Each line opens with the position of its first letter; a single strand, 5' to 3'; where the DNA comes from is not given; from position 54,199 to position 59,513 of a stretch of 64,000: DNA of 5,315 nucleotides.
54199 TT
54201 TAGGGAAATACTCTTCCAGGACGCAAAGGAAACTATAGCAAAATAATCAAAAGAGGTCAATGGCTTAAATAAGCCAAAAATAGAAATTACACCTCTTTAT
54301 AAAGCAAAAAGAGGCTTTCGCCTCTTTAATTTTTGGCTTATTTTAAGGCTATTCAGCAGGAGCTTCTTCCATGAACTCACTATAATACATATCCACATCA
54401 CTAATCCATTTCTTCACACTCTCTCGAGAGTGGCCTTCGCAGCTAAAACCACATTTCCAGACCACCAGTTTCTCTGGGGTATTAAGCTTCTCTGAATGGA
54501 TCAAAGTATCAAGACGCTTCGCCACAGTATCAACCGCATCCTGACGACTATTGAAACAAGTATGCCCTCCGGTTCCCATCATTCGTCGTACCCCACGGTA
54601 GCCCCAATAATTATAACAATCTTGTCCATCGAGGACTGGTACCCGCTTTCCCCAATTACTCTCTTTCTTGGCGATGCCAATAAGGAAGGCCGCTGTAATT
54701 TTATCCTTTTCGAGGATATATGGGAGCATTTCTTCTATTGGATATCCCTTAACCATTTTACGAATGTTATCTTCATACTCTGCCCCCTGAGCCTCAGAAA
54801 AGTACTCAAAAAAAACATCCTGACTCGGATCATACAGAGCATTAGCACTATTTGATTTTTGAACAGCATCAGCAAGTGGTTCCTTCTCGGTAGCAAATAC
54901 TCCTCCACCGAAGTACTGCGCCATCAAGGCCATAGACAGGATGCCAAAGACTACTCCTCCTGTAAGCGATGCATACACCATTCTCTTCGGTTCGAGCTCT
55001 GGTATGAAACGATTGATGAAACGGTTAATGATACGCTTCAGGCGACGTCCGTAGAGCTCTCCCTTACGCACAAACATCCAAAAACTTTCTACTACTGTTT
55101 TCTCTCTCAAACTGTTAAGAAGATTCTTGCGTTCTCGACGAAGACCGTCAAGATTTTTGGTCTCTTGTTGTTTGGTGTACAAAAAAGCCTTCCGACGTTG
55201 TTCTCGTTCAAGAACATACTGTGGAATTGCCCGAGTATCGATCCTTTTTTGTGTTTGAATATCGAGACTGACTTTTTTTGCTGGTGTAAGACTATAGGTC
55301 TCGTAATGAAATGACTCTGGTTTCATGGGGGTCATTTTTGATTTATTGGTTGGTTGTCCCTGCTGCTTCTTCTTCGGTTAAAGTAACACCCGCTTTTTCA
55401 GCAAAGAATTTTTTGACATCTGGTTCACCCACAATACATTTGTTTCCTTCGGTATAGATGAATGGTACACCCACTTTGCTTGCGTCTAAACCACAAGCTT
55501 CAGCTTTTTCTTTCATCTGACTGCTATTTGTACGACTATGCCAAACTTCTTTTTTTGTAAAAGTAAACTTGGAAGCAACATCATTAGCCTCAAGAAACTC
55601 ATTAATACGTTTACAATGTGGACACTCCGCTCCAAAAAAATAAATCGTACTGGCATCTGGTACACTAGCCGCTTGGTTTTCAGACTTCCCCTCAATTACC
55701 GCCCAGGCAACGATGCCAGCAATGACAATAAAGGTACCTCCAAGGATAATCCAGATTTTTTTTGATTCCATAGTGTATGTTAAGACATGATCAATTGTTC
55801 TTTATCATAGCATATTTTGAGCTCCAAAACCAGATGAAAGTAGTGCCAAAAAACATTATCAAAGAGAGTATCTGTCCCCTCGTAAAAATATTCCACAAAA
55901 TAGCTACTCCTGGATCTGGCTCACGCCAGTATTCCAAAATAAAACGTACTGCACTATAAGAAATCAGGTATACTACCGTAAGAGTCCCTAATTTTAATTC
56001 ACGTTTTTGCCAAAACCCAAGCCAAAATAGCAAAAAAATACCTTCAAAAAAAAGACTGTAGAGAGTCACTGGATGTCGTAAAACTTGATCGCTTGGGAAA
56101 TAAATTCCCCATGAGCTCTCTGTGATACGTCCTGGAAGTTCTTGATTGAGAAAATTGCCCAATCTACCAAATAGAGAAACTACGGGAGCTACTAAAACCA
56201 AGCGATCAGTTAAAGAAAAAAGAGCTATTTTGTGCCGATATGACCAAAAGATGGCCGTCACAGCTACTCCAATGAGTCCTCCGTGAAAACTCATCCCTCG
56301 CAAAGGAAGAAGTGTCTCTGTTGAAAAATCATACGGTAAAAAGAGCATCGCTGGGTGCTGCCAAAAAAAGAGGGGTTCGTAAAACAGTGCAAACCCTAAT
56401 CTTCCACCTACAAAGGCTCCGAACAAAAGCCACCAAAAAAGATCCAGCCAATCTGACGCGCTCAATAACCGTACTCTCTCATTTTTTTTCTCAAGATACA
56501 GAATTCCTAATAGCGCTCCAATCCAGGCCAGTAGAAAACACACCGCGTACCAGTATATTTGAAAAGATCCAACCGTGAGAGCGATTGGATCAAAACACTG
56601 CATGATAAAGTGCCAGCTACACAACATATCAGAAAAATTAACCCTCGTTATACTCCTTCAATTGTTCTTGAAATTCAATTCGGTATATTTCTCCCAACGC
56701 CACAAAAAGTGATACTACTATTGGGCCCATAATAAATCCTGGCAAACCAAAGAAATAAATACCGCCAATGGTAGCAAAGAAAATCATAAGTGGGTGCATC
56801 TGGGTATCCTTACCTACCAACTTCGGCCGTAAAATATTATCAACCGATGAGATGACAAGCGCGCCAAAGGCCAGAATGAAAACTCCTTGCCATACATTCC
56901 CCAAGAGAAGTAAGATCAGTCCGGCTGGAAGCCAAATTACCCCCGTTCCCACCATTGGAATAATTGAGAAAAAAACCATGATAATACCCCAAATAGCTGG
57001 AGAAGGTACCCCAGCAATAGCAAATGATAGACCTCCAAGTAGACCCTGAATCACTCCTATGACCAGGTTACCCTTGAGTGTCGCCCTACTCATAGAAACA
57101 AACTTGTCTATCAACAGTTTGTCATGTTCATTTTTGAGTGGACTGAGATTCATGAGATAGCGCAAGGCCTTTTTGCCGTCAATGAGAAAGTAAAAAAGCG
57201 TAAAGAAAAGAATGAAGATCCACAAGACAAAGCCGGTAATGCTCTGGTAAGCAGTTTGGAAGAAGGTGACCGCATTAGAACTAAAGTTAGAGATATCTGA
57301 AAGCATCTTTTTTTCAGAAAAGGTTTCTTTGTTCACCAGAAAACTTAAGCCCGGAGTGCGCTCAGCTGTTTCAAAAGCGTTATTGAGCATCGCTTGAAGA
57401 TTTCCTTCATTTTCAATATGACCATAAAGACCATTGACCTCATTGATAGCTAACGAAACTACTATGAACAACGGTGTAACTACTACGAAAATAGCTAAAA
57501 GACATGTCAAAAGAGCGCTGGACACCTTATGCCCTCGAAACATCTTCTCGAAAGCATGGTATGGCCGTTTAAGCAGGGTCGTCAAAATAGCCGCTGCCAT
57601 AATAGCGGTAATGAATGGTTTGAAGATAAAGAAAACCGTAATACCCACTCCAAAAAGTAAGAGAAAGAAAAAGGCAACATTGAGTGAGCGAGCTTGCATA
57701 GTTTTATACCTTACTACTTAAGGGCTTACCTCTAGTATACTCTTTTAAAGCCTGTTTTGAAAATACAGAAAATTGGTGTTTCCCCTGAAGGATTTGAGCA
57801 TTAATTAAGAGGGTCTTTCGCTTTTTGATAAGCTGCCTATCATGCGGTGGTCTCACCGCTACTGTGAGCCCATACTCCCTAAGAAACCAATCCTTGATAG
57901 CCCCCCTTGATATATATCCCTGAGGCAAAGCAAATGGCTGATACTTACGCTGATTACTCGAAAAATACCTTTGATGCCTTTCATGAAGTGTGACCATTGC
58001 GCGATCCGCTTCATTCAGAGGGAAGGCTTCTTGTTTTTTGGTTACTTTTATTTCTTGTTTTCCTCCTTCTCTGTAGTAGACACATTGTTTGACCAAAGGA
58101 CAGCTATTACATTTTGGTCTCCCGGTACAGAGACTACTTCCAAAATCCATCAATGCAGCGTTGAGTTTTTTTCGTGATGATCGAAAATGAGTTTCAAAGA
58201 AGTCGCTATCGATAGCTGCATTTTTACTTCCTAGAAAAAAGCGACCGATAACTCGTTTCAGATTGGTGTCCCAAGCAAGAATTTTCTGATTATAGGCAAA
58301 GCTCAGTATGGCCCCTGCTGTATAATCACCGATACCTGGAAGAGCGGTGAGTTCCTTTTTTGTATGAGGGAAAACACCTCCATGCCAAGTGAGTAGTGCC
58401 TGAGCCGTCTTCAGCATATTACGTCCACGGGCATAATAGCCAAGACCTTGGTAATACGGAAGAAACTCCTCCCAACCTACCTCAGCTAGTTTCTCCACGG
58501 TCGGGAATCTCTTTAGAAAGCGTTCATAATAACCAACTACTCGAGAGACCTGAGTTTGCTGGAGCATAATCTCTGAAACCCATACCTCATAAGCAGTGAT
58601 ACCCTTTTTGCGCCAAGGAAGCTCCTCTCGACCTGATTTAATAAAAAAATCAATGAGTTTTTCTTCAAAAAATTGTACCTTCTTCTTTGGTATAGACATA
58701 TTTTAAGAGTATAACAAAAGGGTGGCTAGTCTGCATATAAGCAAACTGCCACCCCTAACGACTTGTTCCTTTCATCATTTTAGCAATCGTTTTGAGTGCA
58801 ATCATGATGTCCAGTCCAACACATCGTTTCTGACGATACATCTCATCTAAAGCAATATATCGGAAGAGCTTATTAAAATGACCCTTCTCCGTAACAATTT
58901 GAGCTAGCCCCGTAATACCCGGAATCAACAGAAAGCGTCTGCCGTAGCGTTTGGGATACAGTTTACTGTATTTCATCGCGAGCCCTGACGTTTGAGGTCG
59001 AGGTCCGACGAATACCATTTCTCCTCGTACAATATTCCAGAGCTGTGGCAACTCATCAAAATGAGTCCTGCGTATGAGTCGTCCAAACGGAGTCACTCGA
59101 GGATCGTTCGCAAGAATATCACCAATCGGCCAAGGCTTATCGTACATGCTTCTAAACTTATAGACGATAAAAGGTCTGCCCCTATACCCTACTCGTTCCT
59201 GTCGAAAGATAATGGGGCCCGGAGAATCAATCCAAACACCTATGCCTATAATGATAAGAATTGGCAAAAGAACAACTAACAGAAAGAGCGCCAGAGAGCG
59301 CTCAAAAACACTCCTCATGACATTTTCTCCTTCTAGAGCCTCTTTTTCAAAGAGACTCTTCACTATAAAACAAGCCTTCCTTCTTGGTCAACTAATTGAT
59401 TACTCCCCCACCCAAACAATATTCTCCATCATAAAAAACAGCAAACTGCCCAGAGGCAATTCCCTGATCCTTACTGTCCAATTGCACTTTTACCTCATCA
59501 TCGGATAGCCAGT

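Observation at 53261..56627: Tandem divergent paralogs with a conserved Cys-rich GH73-like C-terminal domain, next to a membrane-anchored CPHC thioredoxin and lgt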

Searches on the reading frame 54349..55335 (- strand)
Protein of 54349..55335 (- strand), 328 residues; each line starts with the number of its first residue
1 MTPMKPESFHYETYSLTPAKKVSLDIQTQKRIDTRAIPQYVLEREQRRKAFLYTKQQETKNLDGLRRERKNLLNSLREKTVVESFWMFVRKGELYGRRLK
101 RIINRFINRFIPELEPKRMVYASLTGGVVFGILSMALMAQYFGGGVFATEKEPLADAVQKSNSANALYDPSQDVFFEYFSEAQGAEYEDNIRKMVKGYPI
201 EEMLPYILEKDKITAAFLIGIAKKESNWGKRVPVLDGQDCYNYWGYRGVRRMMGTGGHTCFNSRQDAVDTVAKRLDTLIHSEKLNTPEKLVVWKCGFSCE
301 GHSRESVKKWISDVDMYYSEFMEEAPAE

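Call 4: search_protein_families(library=pfam, proteins=[window:54349-55335:-], max_evalue=1)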
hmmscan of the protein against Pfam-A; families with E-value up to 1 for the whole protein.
window:54349-55335:- (328 aa): 0 families

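Call 6: search_protein_families(library=ncbifam, proteins=[window:54349-55335:-], max_evalue=1)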
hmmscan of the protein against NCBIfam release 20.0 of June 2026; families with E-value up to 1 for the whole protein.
window:54349-55335:- (328 aa): 1 family
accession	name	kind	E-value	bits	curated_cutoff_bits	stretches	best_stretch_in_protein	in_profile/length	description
NF009354.0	PRK12709.1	equivalog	0.031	13.7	456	1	213-254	196-238/323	flagellar rod assembly protein/muramidase FlgJ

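Call 7: search_solved_structures(query=window:54349-55335:-, max_evalue=10)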
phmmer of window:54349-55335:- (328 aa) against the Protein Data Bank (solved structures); distinct sequences matched with E-value up to 10: 1.
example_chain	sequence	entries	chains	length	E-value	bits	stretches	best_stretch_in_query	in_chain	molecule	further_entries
29cp_H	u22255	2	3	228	1.3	11.3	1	216-272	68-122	Fab Heavy Chain | antibody heavy chain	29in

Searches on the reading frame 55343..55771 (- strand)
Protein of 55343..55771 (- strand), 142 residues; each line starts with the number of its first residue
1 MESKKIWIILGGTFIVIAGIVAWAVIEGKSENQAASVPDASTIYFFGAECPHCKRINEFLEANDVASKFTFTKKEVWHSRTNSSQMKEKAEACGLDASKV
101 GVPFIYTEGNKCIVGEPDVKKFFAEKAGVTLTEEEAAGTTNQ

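Call 4: search_protein_families(library=pfam, proteins=[window:55343-55771:-], max_evalue=1)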
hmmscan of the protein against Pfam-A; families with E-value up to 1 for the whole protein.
window:55343-55771:- (142 aa): 4 families
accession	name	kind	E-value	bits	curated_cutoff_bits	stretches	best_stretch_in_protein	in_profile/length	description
PF00462.30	Glutaredoxin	-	0.01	16.4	22.9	1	48-109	7-57/60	Glutaredoxin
PF23969.1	DUF7296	-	0.039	14.9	27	1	11-70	12-76/115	Domain of unknown function (DUF7296)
PF22109.2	Zn_ribbon_tTFIIB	-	0.072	13.4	28.6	1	44-65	6-26/40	Transcription factor IIB, zinc ribbon, Trypanosome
PF13098.12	Thioredoxin_2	-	0.073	13.9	27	1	43-92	10-61/104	Thioredoxin-like domain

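Call 6: search_protein_families(library=ncbifam, proteins=[window:55343-55771:-], max_evalue=1)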
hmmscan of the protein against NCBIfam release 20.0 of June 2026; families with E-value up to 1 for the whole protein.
window:55343-55771:- (142 aa): 6 families
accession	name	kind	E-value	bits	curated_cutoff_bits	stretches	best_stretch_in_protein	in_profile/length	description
TIGR02196.1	GlrX_YruB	hypoth_equivalog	0.00056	20.3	88.55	1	48-115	8-63/74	glutaredoxin-like protein, YruB-family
NF008198.0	PRK10954.1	equivalog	0.002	17.9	279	1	4-66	2-65/207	thiol:disulfide interchange protein DsbA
TIGR02181.1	GRX_bact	equivalog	0.0029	17.8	90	1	47-107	6-56/80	glutaredoxin 3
TIGR02738.1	TrbB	equivalog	0.01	15.5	132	1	33-61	45-73/153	type-F conjugative transfer system pilin assembly thiol-disulfide isomerase TrbB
TIGR02180.1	GRX_euk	equivalog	0.025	14.8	87.25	1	45-121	4-73/84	glutaredoxin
NF047695.1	ThlDiSintDsbAHaem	equivalog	0.036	13.4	290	1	4-55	2-55/206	thiol:disulfide interchange protein DsbA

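Call 38: find_homologous_proteins(query=window:55346-55771:-, max_evalue=0.001)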
Query window:55346-55771:- (142 aa): 32 proteins with E <= 0.001 among 40 candidates.
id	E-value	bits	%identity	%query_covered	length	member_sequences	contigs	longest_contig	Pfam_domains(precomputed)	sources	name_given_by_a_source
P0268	4.5e-89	313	100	100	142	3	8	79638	-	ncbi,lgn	-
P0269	7.0e-87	306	98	100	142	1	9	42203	-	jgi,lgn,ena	-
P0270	3.2e-86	304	97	100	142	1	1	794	-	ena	-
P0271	1.9e-76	273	85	100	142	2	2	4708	-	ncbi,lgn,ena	-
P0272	4.7e-75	268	85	100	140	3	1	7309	-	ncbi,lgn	-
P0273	9.0e-75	267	87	92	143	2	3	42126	-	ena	-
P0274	2.2e-70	253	78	98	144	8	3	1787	-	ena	-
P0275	3.6e-70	252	80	96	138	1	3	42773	-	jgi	jgi:glutaredoxin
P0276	2.4e-69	250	80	100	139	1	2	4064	-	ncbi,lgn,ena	-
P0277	6.8e-69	248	77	96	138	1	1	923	-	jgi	jgi:glutaredoxin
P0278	7.9e-69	248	78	99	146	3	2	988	-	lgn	-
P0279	2.2e-68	247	80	94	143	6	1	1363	-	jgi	jgi:glutaredoxin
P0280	1.1e-67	244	80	94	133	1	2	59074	-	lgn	-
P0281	2.9e-66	240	78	94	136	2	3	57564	-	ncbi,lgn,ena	-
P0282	5.5e-65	235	78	94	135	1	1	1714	-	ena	-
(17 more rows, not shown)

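Call 54: predict_structure(alignment_id=A4)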
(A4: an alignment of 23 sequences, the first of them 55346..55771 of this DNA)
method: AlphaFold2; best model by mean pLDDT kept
length: 142 residues; sequences in the alignment: 23
mean_pLDDT: 81.3   pTM: 0.64
mean pLDDT of the five models: 81.3, 78.9, 78.6, 77.4, 77.3
residues with pLDDT >= 90: 82; 70-90: 23; 50-70: 24; < 50: 13
segments of 3 or more residues with pLDDT < 50: 28-37
pLDDT, mean of each block of 10 residues (from residue 1): 58 71 57 50 93 94 92 94 95 92 93 93 92 71 40
secondary structure, 60 per line:
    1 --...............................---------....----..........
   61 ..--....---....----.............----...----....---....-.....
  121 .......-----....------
elements in order: H3-33 E43-46 H51-62 H65-68 E72-75 H80-92 E104-107 E111-114 H116-127 H133-136

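Call 56: fold_search(model_id=the predicted structure, library=pdb)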
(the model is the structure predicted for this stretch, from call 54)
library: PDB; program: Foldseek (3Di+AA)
matches with E <= 10: 819; with E <= 0.001: 3
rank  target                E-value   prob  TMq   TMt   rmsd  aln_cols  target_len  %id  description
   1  6rtm                  6.2e-04  1.00  0.43  0.12   5.3       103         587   23  Thioredoxin glutathione reductase from Schistosoma mansoni in complex with 1-[(dimethylamino)methyl]-2-naphthol at 2 hou (released 2020-01-08)
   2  6zst                  7.1e-04  1.00  0.43  0.12   7.6       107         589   23  Thioredoxin glutathione reductase from Schistosoma mansoni in complex with 3-(3-methoxyquinoxalin-2-yl)propanoic acid (released 2021-05-19)
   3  8plg                  9.1e-04  1.00  0.43  0.12   5.2       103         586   23  Thioredoxin glutathione reductase of Schistosoma mansoni fragment screen hit 17. (released 2024-01-31)
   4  2x99                  1.6e-03  1.00  0.43  0.12   7.5       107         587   23  Thioredoxin glutathione reductase from Schistosoma mansoni in complex with NADPH (released 2010-07-21)
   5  2v6o                  1.7e-03  1.00  0.43  0.12   5.9       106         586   23  Structure of Schistosoma mansoni Thioredoxin-Glutathione Reductase (SmTGR) (released 2008-03-04)
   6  3uiw_A                2.2e-03  1.00  0.42  0.52   3.4        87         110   20  Zebrafish Grx2 (APO) (released 2013-03-27)
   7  2x8c_B                2.2e-03  1.00  0.44  0.12   5.5        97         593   22  Thioredoxin glutathione reductase from Schistosoma mansoni with the reduced C-terminal end (released 2010-07-21)
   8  8plm                  2.7e-03  1.00  0.43  0.12   5.2       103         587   23  Thioredoxin glutathione reductase of Schistosoma mansoni fragment screen hit 23. (released 2024-01-31)
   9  3h4k                  2.9e-03  1.00  0.43  0.12   5.2       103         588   23  Crystal structure of the wild type Thioredoxin glutatione reductase from Schistosoma mansoni in complex with auranofin (released 2009-08-25)
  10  2mmn_MODEL_1_A        3.3e-03  1.00  0.39  0.50   3.5        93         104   24  Solution Structure of the Reduced Thioredoxin from Plasmodium falciparum (released 2015-04-15)
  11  7npx_B                3.5e-03  1.00  0.42  0.12   7.8       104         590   21  Thioredoxin glutathione reductase from Schistosoma mansoni in complex with 3-(3-Methoxyquinoxalin-2-yl)propanoic acid  (released 2021-05-19)
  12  8pl1_A                4.0e-03  1.00  0.43  0.12   7.3       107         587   23  Thioredoxin glutathione reductase of Schistosoma mansoni fragment screen hit 2. (released 2024-01-31)
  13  4i2u                  4.2e-03  1.00  0.40  0.49   5.1       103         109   19  Crystal structure of the reduced glutaredoxin from Chlorella sorokiniana T-89 in complex with glutathione (released 2013-11-27)
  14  3ic4                  4.2e-03  1.00  0.36  0.51   3.7        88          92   20  The crystal structure of the glutaredoxin(grx-1) from Archaeoglobus fulgidus (released 2009-08-18)
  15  4la1_A                4.8e-03  1.00  0.43  0.12   3.4        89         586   19  Crystal structure of SjTGR (thioredoxin glutathione reductase from Schistosoma japonicumi)complex with FAD (released 2014-07-30)
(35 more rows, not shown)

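Call 58: find_encoding_contigs(protein=P0268, flank=3000, max_places=3)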
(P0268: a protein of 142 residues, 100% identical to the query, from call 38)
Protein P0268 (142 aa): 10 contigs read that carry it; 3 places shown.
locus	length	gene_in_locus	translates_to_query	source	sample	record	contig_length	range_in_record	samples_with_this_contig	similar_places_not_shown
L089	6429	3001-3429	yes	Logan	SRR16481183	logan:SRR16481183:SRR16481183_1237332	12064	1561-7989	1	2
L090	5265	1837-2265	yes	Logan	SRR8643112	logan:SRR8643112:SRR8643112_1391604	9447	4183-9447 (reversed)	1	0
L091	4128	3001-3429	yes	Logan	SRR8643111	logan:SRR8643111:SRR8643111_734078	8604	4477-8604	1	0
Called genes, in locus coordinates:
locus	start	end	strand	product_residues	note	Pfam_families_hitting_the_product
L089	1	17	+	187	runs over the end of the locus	PF02397:Bac_transf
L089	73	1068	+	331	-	PF00730:HhH-GPD, PF00633:HHH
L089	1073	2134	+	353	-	PF01594:AI-2E_transport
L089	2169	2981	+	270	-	PF01790:LGT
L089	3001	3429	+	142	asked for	-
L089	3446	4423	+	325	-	-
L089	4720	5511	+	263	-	-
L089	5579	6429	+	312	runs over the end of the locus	-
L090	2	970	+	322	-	?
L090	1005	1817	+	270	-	PF01790:LGT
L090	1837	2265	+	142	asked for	-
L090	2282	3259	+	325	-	-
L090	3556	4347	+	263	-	-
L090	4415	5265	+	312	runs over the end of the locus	-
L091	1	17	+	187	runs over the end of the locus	PF02397:Bac_transf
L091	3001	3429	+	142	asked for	-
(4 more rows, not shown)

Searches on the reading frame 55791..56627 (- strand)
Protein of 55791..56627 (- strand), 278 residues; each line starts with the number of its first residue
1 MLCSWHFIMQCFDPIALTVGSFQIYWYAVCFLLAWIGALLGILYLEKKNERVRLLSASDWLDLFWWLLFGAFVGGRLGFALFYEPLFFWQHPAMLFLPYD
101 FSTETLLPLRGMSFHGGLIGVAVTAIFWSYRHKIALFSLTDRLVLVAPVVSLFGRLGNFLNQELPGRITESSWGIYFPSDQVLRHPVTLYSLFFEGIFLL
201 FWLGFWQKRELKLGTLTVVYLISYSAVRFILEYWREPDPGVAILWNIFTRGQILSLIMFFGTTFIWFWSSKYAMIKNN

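Call 4: search_protein_families(library=pfam, proteins=[window:55791-56627:-], max_evalue=1)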
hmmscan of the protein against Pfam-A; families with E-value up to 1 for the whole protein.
window:55791-56627:- (278 aa): 1 family
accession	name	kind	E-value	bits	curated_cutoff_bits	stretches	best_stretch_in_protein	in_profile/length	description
PF01790.23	LGT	-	1.1e-51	175.9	24.9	1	14-268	1-240/240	Prolipoprotein diacylglyceryl transferase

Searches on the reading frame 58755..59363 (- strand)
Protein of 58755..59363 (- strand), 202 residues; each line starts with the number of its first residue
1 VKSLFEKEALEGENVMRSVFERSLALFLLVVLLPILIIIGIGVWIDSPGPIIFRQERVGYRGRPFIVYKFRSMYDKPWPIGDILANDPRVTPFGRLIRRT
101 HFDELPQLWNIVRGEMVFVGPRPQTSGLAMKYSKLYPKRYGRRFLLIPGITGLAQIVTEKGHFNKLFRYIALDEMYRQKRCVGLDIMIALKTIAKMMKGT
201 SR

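Call 59: search_protein_families(library=pfam, proteins=[window:58755-59363:-], max_evalue=0.001)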
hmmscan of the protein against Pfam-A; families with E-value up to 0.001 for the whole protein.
window:58755-59363:- (202 aa): 1 family
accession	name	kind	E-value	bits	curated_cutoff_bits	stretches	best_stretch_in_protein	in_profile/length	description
PF02397.22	Bac_transf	-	9e-50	169.1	27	1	18-198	2-179/179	Bacterial sugar transferase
